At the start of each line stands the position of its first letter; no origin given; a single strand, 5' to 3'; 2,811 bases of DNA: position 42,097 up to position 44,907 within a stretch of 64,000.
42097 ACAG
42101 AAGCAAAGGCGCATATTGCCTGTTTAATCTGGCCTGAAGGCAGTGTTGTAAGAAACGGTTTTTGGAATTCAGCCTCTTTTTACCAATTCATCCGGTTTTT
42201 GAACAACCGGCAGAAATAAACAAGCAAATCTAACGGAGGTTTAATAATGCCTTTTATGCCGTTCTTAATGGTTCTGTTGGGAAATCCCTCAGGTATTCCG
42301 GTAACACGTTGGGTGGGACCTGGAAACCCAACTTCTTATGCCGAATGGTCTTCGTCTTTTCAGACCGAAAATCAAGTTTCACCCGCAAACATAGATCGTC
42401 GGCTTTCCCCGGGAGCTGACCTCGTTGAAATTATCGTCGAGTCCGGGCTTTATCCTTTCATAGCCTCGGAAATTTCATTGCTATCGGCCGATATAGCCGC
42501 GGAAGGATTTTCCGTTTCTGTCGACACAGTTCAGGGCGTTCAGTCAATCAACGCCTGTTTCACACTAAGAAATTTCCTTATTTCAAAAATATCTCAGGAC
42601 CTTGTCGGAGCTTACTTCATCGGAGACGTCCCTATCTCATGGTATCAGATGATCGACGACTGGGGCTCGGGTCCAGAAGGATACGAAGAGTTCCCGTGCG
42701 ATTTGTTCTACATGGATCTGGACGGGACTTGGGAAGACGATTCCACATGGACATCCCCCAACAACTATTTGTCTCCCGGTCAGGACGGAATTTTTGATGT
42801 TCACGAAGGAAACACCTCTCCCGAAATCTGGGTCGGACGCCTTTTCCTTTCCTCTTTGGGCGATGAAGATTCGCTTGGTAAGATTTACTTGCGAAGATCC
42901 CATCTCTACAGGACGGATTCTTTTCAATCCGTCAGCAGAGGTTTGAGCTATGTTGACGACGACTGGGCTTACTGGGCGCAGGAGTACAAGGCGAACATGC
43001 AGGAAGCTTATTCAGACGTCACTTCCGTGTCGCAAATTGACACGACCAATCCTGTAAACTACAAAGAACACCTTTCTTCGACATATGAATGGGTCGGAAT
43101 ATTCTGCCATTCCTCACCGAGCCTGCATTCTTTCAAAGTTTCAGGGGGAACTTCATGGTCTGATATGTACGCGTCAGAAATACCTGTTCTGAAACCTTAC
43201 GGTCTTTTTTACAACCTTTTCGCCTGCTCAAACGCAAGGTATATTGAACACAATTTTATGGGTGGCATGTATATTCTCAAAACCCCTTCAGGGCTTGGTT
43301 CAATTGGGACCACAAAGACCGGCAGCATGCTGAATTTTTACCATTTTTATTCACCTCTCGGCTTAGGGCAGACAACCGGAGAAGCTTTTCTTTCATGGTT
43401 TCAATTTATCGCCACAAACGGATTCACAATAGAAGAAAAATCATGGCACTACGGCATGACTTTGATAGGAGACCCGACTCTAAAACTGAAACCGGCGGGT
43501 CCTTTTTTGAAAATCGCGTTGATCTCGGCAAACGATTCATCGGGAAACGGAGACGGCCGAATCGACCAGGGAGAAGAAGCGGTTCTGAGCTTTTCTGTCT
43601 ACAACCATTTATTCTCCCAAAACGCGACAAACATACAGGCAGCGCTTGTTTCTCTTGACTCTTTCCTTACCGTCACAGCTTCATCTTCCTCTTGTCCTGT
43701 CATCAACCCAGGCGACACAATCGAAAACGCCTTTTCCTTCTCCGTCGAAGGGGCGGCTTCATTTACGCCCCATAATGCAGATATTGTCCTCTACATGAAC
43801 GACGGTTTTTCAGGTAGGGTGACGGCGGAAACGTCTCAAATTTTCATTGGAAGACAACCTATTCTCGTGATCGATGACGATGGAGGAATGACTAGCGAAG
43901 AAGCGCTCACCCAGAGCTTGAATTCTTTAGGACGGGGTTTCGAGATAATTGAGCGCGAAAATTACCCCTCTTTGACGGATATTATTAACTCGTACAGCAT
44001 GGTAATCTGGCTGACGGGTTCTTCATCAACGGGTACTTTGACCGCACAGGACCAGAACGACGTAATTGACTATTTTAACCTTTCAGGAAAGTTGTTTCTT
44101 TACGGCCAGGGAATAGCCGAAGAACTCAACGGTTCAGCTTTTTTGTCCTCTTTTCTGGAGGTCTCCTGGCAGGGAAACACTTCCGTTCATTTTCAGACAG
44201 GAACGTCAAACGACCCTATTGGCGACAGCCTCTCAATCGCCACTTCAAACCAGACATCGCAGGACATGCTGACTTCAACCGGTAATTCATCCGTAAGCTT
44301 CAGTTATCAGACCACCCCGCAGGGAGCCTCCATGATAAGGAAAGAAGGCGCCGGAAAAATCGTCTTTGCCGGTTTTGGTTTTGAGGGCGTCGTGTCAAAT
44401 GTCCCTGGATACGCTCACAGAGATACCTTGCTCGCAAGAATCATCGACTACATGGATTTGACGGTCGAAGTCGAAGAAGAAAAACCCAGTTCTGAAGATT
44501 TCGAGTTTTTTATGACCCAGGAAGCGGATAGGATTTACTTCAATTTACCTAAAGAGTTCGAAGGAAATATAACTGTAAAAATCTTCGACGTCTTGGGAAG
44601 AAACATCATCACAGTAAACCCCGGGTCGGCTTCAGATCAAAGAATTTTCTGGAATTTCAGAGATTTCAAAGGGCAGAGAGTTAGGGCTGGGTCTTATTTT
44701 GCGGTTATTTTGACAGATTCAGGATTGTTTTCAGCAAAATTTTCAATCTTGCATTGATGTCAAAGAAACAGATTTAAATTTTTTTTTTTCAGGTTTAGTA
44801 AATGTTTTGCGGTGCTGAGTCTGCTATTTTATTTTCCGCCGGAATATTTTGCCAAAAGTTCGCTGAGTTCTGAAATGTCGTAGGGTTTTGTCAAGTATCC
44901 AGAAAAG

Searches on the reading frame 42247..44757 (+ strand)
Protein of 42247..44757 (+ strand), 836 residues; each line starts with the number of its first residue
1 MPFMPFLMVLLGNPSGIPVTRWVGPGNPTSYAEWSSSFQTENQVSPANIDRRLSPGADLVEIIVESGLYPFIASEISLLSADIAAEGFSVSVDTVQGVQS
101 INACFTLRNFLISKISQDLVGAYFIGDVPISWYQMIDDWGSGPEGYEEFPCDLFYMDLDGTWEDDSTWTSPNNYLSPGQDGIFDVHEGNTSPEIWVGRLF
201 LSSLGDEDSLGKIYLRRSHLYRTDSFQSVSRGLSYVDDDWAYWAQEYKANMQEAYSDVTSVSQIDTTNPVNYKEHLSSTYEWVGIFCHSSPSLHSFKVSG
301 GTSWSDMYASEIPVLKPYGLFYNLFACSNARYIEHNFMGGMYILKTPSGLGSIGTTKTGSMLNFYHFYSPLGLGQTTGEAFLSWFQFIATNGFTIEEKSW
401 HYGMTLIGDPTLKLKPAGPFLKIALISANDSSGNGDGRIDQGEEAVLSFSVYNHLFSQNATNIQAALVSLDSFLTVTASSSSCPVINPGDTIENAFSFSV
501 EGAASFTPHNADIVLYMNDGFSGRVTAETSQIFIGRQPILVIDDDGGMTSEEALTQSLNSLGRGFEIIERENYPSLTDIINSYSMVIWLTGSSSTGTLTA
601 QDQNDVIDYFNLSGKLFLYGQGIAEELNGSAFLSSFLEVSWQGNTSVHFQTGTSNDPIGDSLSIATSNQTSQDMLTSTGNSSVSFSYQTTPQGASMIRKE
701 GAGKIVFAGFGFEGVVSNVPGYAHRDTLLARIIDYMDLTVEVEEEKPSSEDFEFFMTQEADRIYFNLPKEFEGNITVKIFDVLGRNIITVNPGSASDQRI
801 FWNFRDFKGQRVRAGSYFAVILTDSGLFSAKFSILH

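Call 7: search_protein_families(library=pfam, proteins=[window:42247-44757:+], max_evalue=0.001)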
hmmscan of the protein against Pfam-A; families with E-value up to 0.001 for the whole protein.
window:42247-44757:+ (836 aa): 1 family
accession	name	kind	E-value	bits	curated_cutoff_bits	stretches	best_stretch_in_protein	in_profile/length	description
PF01364.23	Peptidase_C25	-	5e-06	26.4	23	1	101-414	46-374/374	Peptidase family C25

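Call 20: search_protein_families(library=ncbifam, proteins=[window:42247-44757:+], max_evalue=0.001)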
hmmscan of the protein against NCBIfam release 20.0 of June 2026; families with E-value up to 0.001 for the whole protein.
window:42247-44757:+ (836 aa): 1 family
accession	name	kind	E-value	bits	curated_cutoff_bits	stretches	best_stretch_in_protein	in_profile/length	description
TIGR04183.1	Por_Secre_tail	domain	0.00041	20.3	23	0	768-834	14-71/72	T9SS type A sorting domain-containing protein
